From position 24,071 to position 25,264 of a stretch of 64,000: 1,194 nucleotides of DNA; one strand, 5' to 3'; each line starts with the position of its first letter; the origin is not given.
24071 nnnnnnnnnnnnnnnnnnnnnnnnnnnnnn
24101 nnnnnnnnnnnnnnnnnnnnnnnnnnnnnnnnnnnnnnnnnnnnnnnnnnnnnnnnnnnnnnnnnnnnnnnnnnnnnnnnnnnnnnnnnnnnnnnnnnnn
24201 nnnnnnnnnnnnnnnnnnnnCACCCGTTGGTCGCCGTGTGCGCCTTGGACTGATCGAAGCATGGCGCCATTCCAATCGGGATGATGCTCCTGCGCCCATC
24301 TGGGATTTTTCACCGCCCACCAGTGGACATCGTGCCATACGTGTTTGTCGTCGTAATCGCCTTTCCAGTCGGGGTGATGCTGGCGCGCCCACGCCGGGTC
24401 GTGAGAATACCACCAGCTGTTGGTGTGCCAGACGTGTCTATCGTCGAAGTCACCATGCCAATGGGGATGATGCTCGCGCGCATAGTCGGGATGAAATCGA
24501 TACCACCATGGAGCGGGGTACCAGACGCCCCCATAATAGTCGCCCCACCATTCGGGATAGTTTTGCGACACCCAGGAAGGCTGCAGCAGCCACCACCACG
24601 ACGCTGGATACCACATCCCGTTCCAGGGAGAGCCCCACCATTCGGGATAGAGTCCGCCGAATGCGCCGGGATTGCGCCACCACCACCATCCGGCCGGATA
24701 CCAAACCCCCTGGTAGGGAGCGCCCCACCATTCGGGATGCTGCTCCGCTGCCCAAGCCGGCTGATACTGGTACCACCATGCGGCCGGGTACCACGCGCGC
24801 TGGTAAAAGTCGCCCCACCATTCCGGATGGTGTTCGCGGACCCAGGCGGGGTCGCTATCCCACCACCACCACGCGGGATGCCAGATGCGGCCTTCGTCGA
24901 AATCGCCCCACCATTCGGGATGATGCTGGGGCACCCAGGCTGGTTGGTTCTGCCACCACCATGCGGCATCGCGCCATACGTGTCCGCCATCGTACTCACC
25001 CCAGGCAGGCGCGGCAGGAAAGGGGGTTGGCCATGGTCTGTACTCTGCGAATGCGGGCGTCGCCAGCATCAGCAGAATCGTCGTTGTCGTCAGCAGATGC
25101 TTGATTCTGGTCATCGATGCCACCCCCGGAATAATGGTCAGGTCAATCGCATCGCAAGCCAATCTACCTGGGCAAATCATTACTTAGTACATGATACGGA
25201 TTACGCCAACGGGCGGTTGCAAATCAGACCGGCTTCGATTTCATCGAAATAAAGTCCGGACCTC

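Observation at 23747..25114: Secreted protein built from ~11 tandem Trp-rich 25-aa repeats plus a Q/E-rich coiled coil and a poly-Gly tail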

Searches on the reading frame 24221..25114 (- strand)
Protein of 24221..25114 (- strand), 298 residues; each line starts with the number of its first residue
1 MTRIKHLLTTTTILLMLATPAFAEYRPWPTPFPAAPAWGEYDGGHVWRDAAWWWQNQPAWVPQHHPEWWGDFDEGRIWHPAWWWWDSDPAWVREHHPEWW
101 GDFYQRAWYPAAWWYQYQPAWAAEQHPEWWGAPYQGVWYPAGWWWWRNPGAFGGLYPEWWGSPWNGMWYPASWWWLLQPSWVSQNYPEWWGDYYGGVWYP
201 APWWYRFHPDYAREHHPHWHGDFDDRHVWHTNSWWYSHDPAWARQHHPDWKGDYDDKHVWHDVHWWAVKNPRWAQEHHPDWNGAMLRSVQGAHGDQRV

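Call 7: find_homologous_proteins(query=window:24221-25114:-, max_evalue=0.001)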
Query seq(298 aa) (298 aa): 20 proteins with E <= 0.001 among 159 candidates.
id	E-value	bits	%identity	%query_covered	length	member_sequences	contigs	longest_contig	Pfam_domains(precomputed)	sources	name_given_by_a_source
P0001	5.3e-89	317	53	98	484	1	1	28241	-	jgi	jgi:hypothetical protein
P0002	5.8e-57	211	53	66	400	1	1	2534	-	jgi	jgi:hypothetical protein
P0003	2.1e-50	189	62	43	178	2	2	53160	-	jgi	jgi:hypothetical protein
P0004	1.8e-49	186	54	44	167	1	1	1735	-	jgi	jgi:hypothetical protein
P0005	1.9e-48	183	42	93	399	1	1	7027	-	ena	-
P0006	1.6e-42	164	61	39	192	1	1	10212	-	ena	-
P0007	1.6e-40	157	64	35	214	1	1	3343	-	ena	-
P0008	3.7e-40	156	54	47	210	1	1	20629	-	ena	-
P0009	4.5e-40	155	51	57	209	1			-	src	-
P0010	8.1e-39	151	58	44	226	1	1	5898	-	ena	-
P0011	2.1e-35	140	50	51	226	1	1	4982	-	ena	-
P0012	4.8e-34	136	70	27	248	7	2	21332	-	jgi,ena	jgi:hypothetical protein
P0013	3.6e-31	126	30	88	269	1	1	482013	-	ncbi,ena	-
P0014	4.2e-29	119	46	59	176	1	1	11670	-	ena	-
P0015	7.2e-27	112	59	27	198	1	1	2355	-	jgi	jgi:hypothetical protein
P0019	3.1e-11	60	35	43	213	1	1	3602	-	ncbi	-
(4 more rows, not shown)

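Call 11: find_encoding_contigs(protein=P0001, flank=8000, max_places=3)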
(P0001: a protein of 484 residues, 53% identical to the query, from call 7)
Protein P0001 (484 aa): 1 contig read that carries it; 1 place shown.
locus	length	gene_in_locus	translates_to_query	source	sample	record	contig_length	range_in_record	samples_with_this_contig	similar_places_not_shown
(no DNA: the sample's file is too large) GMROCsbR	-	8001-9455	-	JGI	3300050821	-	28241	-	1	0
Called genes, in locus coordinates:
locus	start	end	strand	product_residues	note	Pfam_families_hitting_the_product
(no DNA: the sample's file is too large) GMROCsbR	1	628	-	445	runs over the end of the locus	PF21799:MurD-like_N, PF08245:Mur_ligase_M, PF02875:Mur_ligase_C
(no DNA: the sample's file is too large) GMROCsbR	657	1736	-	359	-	PF10555:MraY_sig1 (weak), PF00953:Glycos_transf_4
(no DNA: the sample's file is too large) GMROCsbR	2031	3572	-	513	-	PF08245:Mur_ligase_M, PF02875:Mur_ligase_C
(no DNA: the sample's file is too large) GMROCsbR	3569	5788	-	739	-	PF03717:PBP_dimer (weak), PF00905:Transpeptidase, PF03793:PASTA (weak)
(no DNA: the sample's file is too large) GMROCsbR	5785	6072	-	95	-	-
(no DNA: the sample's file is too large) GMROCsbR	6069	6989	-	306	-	PF01795:Methyltransf_5, PF13649:Methyltransf_25 (faint)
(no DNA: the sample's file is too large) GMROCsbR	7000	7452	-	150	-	PF02381:MraZ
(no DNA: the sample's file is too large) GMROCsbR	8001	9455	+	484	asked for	-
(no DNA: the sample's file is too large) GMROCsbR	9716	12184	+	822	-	-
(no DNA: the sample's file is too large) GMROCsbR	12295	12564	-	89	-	-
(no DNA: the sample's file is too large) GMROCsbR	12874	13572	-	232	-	PF13413:HTH_25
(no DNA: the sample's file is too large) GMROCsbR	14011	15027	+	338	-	PF00535:Glycos_transf_2, PF10111:Glyco_tranf_2_2 (weak), PF13641:Glyco_tranf_2_3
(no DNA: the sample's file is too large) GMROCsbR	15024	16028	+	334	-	PF00551:Formyl_trans_N, PF02911:Formyl_trans_C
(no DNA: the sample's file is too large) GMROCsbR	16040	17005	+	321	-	PF01073:3Beta_HSD, PF01370:Epimerase, PF02719:Polysacc_synt_2, PF04321:RmlD_sub_bind, PF16363:GDP_Man_Dehyd, PF07993:NAD_binding_4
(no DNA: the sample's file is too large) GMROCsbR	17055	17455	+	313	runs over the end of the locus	PF01522:Polysacc_deac_1 (weak), PF10096:DUF2334 (weak)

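Call 12: find_encoding_contigs(protein=P0013, flank=8000, max_places=3)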
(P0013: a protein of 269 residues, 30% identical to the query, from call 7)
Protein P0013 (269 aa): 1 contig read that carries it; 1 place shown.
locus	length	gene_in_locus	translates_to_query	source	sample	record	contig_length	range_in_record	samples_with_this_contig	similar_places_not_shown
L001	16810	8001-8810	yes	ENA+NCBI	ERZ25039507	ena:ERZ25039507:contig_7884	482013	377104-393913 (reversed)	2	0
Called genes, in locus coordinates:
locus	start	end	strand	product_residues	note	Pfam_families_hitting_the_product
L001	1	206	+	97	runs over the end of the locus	-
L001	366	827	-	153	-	PF14534:DUF4440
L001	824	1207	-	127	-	PF00072:Response_reg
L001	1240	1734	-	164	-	-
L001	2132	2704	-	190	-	-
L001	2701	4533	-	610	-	PF00672:HAMP (weak), PF00512:HisKA, PF02518:HATPase_c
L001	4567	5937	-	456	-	PF00072:Response_reg, PF01078:Mg_chelatase (faint), PF00158:Sigma54_activat, PF14532:Sigma54_activ_2, PF07728:AAA_5, PF25601:AAA_lid_14, PF02954:HTH_8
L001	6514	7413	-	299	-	PF24575:TPR_Slam (faint), PF07719:TPR_2 (faint), PF13428:TPR_14 (faint), PF13432:TPR_16 (weak), PF13181:TPR_8 (faint), PF13414:TPR_11 (faint), PF13432:TPR_16 (weak), PF08239:SH3_3 (weak), +2 more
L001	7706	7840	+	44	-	-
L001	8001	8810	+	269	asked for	-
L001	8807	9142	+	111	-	-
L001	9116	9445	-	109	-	-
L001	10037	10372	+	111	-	PF00753:Lactamase_B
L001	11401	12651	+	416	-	PF04471:Mrr_cat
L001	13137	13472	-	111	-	PF02452:PemK_toxin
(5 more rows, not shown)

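Call 13: find_encoding_contigs(protein=P0019, flank=8000, max_places=3)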
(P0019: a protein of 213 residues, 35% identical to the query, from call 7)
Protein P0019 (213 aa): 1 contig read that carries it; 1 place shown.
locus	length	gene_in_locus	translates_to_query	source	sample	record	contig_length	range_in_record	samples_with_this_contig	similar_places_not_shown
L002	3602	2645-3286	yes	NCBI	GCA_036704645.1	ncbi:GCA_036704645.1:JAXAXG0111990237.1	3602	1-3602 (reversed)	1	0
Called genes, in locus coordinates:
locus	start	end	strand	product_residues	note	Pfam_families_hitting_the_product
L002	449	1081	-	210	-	-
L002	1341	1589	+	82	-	-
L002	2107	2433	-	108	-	PF01451:LMWPc (faint)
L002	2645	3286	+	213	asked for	-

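Call 17: find_related_loci(query=A1, collection=genome_contigs, flank=8000)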
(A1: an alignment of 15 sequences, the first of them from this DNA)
Query A1 (298 aa) in genome_contigs; peptide patterns used: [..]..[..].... (x = any residue, [..] = any of these).
68 stretches matched a pattern; 65 encode a relative of the query (tblastn E <= 1e-3); 63 distinct loci.
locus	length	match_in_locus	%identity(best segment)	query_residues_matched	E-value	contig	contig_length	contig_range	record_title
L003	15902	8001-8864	66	1-288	9e-116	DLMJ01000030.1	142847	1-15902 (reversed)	MAG TPA_asm: Candidatus Binatus soli isolate UBA7539 UBA7539_contig_58, whole genome shotgun sequence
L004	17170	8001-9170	66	1-297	1e-115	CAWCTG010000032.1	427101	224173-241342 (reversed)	MAG: Candidatus Binataceae bacterium isolate MFD03399.bin.1.12 genome assembly, contig: contig_9390, whole genome shotgu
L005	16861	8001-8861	65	1-285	7e-116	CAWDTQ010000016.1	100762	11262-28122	MAG: uncultured delta proteobacterium isolate MFD05377.bin.2.158 genome assembly, contig: contig_77223, whole genome sho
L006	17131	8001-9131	64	1-285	3e-115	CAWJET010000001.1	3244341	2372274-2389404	MAG: uncultured delta proteobacterium isolate MFD09222.bin.1.22 genome assembly, contig: contig_37878, whole genome shot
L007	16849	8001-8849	66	1-281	1e-114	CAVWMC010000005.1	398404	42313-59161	MAG: uncultured delta proteobacterium isolate MFD04463.bin.1.288 genome assembly, contig: contig_31223, whole genome sho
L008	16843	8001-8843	64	1-281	2e-114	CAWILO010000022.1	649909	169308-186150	MAG: uncultured delta proteobacterium isolate MFD03346.bin.1.66 genome assembly, contig: contig_5690, whole genome shotg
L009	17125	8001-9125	65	1-284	8e-114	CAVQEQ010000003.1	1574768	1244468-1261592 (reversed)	MAG: uncultured delta proteobacterium isolate MFD04434.bin.1.46 genome assembly, contig: contig_3119, whole genome shotg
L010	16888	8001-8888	57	1-296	4e-109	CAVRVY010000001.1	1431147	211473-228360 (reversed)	MAG: uncultured delta proteobacterium isolate MFD05512.bin.2.52 genome assembly, contig: contig_11165, whole genome shot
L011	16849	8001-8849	65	1-281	4e-109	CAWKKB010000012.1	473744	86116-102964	MAG: uncultured delta proteobacterium isolate MFD00731.bin.2.133 genome assembly, contig: contig_708, whole genome shotg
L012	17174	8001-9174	61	1-296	7e-108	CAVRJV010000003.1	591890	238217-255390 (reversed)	MAG: uncultured delta proteobacterium isolate MFD05580.bin.2.15 genome assembly, contig: contig_27222, whole genome shot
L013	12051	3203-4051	63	1-281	2e-107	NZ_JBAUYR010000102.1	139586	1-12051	MAG: Candidatus Binatus sp. isolate MFD06940_ilm_asm_bin44 k127_242181, whole genome shotgun sequence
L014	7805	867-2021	59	1-288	5e-106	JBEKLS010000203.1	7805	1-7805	MAG: Candidatus Binatus sp. isolate SPRUCE 376 SPRUCE_376_203, whole genome shotgun sequence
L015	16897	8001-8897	58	1-298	7e-106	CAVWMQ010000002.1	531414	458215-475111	MAG: uncultured delta proteobacterium isolate MFD01248.bin.1.68 genome assembly, contig: contig_14333, whole genome shot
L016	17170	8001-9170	66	1-297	2e-105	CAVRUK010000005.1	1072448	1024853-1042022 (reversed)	MAG: uncultured delta proteobacterium isolate MFD02248.bin.1.51 genome assembly, contig: contig_7132, whole genome shotg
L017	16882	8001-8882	59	1-294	2e-105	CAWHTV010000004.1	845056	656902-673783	MAG: uncultured delta proteobacterium isolate MFD05705.bin.2.88 genome assembly, contig: contig_21050, whole genome shot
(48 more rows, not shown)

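Call 23: search_protein_representatives(alignment_id=A1)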
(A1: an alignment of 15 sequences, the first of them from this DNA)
Query: 15 sequences, 232 profile positions. Proteins with E-value up to 0.001 (for the whole library): 158; up to 1e-10: 51; up to 1e-30: 12. The best 150 are listed.
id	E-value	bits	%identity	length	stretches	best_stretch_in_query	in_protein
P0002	3.0e-83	295.2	-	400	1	5-230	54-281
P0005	3.9e-78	278.4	-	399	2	1-188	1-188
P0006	3.9e-59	216.2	-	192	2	43-151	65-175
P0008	2.5e-53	197.3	-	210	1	1-144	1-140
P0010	4.1e-53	196.5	-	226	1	14-147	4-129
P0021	1.6e-51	191.3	-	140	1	1-142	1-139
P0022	9.3e-42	159.4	-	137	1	10-119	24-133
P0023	7.4e-39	149.9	-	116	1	1-118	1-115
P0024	4.7e-36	140.7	-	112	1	2-106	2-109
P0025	3.3e-34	134.7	-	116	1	10-114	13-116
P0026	8.0e-32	126.9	-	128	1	1-87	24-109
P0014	3.1e-31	125.0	-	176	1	89-176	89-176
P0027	3.4e-30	121.6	-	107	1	2-97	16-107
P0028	7.1e-29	117.2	-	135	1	63-153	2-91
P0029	1.6e-26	109.5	-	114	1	2-87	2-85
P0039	3.0e-19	85.7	-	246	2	3-75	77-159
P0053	3.3e-14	69.2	-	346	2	28-122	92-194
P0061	6.9e-12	61.6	-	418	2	39-124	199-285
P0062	1.0e-10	57.8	-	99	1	30-100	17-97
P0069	9.7e-10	54.6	-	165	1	28-101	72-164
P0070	1.1e-09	54.4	-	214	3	33-100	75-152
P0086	5.7e-08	48.8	-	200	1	35-108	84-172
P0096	1.5e-07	47.4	-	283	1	30-145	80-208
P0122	3.8e-06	42.8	-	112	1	3-100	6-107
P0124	4.5e-06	42.6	-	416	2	35-127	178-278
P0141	3.6e-05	39.6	-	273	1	37-107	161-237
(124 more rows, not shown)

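Call 25: search_protein_families(library=pfam, proteins=[P0061, P0124, P0141, P0096, P0062, P0070, P0039, P0053, P0019, P0001], max_evalue=1)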
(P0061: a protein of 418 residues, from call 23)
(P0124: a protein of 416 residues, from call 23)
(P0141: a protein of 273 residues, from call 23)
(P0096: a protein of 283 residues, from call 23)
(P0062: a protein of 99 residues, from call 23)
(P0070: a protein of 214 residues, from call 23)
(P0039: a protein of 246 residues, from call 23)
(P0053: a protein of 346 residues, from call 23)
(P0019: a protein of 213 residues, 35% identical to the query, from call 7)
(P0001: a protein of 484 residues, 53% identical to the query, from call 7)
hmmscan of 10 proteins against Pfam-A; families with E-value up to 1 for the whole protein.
P0061 (418 aa): 0 families

P0124 (416 aa): 1 family
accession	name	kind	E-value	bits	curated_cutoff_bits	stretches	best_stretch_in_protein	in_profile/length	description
PF24335.1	DUF7503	-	0.0061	16.6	27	0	118-131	2-15/42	Family of unknown function (DUF7503)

P0141 (273 aa): 1 family
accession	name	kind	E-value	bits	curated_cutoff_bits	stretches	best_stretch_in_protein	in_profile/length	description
PF16525.10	MHB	-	0.00087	19.9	27.4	1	45-89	17-57/77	Haemophore, haem-binding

P0096 (283 aa): 0 families

P0062 (99 aa): 0 families

P0070 (214 aa): 1 family
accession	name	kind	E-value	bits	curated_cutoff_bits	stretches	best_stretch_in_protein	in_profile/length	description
PF16525.10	MHB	-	0.0041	17.7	27.4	1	20-48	34-62/77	Haemophore, haem-binding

P0039 (246 aa): 0 families

P0053 (346 aa): 0 families

P0019 (213 aa): 1 family
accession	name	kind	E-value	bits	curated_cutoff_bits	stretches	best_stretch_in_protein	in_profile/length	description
PF10731.15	Anophelin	-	0.13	12.7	27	1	8-38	6-36/65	Thrombin inhibitor from mosquito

P0001 (484 aa): 0 families

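Call 26: predict_structure(alignment_id=A1)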
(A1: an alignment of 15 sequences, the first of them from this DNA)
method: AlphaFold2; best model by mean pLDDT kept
length: 298 residues; sequences in the alignment: 15
mean_pLDDT: 73.4   pTM: 0.53
mean pLDDT of the five models: 73.4, 72.2, 71.6, 71.0, 66.4
residues with pLDDT >= 90: 5; 70-90: 224; 50-70: 26; < 50: 43
segments of 3 or more residues with pLDDT < 50: 1-3, 8-35, 289-298
pLDDT, mean of each block of 10 residues (from residue 1): 49 42 36 56 88 87 81 88 86 82 80 80 77 77 74 65 75 77 73 75 81 76 76 82 86 85 80 86 60 33
secondary structure, 60 per line:
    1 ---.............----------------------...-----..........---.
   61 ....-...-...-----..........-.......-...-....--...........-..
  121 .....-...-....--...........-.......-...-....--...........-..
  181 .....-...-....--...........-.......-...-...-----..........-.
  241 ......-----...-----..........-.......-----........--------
elements in order: H4-16 E39-41 E47-49 H50-56 H60-64 E70-72 E78-80 H81-87 H89-95 E101-104 E107-110 H111-117 H119-125 E131-134 E137-140 H141-147 H149-155 E161-164 E167-170 H171-177 H179-185 E191-194 E197-200 H201-207 H209-215 E221-223 E229-231 H232-238 H240-246 E252-254 E260-262 H263-269 H271-277 H283-290

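Call 32: fold_search(model_id=the predicted structure, library=pdb)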
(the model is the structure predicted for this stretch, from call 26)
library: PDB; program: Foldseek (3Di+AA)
matches with E <= 10: 1; with E <= 0.001: 0
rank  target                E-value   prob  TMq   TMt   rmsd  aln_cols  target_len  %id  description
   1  7lmx_C                4.9e+00  0.06  0.07  0.24  10.7        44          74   11  A HIGHLY SPECIFIC INHIBITOR OF INTEGRIN ALPHA-V BETA-6 WITH A DISULFIDE (released 2022-08-10)

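Call 40: find_homologous_proteins(query=A2, max_evalue=0.001)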
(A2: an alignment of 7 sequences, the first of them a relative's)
Query A2 (7 sequences) (99 aa, profile of the alignment): 97 proteins with E <= 0.001 among 8000 candidates.
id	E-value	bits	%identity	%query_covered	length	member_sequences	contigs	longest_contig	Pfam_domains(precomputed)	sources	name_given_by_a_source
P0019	2.9e-105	367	56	74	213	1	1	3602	-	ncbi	-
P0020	4.2e-86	305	48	98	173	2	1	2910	-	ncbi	-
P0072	1.1e-45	173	73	100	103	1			-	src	-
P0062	2.4e-41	159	100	100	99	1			-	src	-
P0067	6.9e-41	158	44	98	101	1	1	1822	-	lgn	-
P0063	2.1e-40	156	44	87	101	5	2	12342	-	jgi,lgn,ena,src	-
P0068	1.2e-38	150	48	80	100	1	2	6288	-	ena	-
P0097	1.9e-34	137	65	98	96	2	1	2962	-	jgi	jgi:hypothetical protein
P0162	2.2e-33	133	60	98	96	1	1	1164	-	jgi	jgi:hypothetical protein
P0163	5.7e-33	132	46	91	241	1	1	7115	-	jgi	jgi:hypothetical protein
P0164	2.8e-30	123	39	81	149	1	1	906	PF01894.23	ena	-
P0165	3.4e-30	123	57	77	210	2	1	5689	-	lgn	-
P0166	1.3e-29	121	45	87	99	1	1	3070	-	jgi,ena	jgi:hypothetical protein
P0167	2.5e-29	120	50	99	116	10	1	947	-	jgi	-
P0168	5.1e-29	119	47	77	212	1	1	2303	-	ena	-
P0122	1.7e-26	111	68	38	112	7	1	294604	-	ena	-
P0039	3.3e-25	107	54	70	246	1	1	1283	-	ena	-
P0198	1.1e-20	92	63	70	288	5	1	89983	-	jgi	jgi:hypothetical protein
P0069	2.7e-19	88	44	75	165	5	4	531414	-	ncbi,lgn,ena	-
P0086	3.3e-19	87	38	72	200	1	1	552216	-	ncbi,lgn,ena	-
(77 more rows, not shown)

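Call 41: find_encoding_contigs(protein=P0069, flank=6000, max_places=2)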
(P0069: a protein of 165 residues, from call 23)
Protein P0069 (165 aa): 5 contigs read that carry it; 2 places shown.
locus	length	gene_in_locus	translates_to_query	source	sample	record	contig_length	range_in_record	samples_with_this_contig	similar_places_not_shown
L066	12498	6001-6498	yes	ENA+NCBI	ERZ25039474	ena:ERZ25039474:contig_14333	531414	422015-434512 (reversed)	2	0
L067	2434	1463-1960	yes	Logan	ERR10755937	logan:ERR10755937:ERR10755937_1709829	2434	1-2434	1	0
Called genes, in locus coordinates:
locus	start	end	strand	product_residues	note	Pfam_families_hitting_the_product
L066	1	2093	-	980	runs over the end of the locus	PF04879:Molybdop_Fe4S4, PF13187:Fer4_9 (faint), PF13247:Fer4_11 (faint), PF00384:Molybdopterin, PF01568:Molydop_binding, PF12838:Fer4_7 (weak)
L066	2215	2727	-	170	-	PF14522:Cytochrome_C7 (faint), PF14537:Cytochrom_c3_2 (faint)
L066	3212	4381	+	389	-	PF00155:Aminotran_1_2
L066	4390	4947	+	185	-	PF01288:HPPK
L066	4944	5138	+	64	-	-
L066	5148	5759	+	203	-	PF00551:Formyl_trans_N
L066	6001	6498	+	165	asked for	-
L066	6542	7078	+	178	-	-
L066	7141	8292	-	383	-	PF04551:GcpE, PF26540:GcpE_C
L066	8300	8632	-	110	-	PF02627:CMD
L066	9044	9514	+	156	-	-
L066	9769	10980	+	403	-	PF02515:CoA_transf_3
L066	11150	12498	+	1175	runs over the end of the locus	PF12773:DZR, PF13240:Zn_Ribbon_1 (weak), PF24463:DUF7577 (faint), PF00211:Guanylate_cyc, PF13191:AAA_16, PF13424:TPR_12 (faint)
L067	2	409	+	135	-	?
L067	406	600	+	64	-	-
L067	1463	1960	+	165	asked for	-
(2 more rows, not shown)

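Call 42: find_encoding_contigs(protein=P0086, flank=6000, max_places=2)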
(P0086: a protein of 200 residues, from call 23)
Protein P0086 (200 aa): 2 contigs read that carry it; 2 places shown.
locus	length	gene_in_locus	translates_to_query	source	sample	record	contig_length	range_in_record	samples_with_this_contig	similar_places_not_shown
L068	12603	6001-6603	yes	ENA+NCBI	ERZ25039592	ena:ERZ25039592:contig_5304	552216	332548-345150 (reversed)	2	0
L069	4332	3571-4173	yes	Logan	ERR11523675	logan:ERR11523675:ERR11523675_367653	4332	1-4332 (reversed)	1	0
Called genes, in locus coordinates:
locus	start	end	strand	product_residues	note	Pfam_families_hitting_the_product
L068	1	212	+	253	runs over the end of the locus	PF09948:PpoB2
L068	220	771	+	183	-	PF04343:DUF488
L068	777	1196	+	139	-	PF08818:DUF1801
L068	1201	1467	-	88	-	-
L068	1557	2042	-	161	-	PF01230:HIT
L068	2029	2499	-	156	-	PF00383:dCMP_cyt_deam_1, PF14437:MafB19-deam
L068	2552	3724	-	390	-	PF02163:Peptidase_M50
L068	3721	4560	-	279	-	PF01887:SAM_HAT_N, PF20257:SAM_HAT_C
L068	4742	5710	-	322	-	PF01916:DS (faint)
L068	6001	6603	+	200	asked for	-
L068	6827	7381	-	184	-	-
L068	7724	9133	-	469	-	PF00479:G6PD_N, PF02781:G6PD_C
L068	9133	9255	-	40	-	-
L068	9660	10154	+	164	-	PF01258:zf-dskA_traR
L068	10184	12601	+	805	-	PF00690:Cation_ATPase_N, PF00122:E1-E2_ATPase, PF00702:Hydrolase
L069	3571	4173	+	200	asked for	-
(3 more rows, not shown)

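Call 43: find_encoding_contigs(protein=P0122, flank=6000, max_places=2)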
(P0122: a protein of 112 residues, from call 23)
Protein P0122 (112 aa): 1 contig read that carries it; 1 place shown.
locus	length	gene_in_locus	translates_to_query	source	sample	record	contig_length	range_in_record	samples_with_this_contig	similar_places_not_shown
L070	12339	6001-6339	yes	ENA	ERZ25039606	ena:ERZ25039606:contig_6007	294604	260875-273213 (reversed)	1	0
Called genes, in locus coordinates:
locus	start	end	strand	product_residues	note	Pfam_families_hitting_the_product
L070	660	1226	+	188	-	PF08401:ArdcN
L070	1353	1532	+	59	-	PF18818:MPTase-PolyVal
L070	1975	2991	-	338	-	-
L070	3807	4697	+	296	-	PF12167:Arm-DNA-bind_2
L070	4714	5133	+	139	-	PF00589:Phage_integrase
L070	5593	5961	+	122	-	-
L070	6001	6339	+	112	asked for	-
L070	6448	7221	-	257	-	-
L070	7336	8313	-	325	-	PF00296:Bac_luciferase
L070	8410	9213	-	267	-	PF02540:NAD_synthase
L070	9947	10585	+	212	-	-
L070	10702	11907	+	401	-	PF00282:Pyridoxal_deC, PF01212:Beta_elim_lyase, PF00266:Aminotran_5, PF00155:Aminotran_1_2 (weak)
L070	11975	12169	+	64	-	-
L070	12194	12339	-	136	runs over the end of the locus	PF15891:Nuc_deoxyri_tr2 (weak), PF05014:Nuc_deoxyrib_tr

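Call 44: find_encoding_contigs(protein=P0198, flank=6000, max_places=2)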
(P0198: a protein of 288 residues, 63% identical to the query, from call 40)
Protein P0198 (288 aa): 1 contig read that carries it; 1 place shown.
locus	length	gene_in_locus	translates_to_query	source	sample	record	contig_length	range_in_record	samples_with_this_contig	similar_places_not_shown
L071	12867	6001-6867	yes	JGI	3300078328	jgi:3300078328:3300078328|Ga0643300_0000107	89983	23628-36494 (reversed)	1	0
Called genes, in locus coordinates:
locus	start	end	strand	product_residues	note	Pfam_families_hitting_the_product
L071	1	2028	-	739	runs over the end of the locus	PF22019:GlgB_N, PF02922:CBM_48, PF00128:Alpha-amylase, PF02806:Alpha-amylase_C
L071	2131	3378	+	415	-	PF00753:Lactamase_B, PF14863:Alkyl_sulf_dimr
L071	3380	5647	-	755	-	PF00270:DEAD (weak), PF04851:ResIII, PF17757:UvrB_inter, PF27431:UvrB_3rd, PF00271:Helicase_C, PF12344:UvrB, PF02151:UVR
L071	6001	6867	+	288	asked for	-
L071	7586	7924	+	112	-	PF00691:OmpA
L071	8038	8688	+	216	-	-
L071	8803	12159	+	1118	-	PF12773:DZR, PF13240:Zn_Ribbon_1 (weak), PF13248:Zn_ribbon_3 (faint), PF00211:Guanylate_cyc, PF13424:TPR_12 (faint), PF13191:AAA_16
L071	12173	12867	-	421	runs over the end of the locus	PF02771:Acyl-CoA_dh_N (faint), PF02770:Acyl-CoA_dh_M, PF00441:Acyl-CoA_dh_1, PF08028:Acyl-CoA_dh_2 (weak)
